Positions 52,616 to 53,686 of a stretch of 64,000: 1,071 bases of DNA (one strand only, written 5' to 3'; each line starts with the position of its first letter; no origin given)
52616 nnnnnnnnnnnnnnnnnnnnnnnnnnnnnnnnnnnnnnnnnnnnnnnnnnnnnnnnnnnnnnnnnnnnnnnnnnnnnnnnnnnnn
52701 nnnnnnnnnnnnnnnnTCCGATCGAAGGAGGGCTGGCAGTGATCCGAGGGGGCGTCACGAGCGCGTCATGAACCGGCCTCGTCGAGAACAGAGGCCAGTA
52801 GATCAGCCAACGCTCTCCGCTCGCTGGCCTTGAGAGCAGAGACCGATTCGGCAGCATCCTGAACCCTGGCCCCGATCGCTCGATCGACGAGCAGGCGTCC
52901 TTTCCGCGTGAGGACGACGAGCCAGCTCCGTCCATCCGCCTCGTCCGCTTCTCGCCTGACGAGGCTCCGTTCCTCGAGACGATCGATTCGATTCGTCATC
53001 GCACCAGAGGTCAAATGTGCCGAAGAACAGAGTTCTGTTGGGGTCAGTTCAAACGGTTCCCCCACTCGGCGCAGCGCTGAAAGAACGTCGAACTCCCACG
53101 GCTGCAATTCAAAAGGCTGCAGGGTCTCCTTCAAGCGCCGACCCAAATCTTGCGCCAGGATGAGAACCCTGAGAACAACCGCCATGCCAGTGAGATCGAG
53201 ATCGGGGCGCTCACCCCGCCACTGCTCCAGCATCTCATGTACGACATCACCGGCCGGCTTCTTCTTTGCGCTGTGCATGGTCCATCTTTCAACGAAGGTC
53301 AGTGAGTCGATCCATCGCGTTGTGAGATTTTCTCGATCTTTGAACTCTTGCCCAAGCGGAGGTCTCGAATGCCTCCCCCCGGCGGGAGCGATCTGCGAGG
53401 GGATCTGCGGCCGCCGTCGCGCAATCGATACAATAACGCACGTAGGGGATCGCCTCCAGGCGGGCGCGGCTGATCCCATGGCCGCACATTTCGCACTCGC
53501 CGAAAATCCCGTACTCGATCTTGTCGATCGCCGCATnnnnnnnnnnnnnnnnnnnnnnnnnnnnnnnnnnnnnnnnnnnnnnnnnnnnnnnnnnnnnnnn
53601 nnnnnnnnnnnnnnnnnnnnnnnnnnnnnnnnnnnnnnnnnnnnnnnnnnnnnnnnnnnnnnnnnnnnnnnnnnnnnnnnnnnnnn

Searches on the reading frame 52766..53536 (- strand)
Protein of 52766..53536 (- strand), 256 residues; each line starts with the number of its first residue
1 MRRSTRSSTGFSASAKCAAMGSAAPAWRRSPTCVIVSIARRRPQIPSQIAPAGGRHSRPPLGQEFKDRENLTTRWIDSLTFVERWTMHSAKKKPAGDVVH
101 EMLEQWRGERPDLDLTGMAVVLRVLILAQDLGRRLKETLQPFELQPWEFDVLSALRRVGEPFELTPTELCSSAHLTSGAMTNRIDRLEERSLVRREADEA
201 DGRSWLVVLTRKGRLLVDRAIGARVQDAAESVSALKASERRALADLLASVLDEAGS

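Call 39: search_protein_families(library=pfam, proteins=[window:52766-53536:-], max_evalue=0.001)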
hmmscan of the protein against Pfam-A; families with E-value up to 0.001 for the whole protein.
window:52766-53536:- (256 aa): 3 families
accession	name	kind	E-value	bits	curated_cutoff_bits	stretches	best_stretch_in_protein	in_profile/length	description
PF12802.13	MarR_2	-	2.7e-13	50.3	27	1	144-204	3-61/61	MarR family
PF01047.28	MarR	-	1.5e-09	38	24.6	1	154-204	8-58/59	MarR family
PF13463.12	HTH_27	-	0.00043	20.9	22.2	0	167-213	22-68/68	Winged helix DNA-binding domain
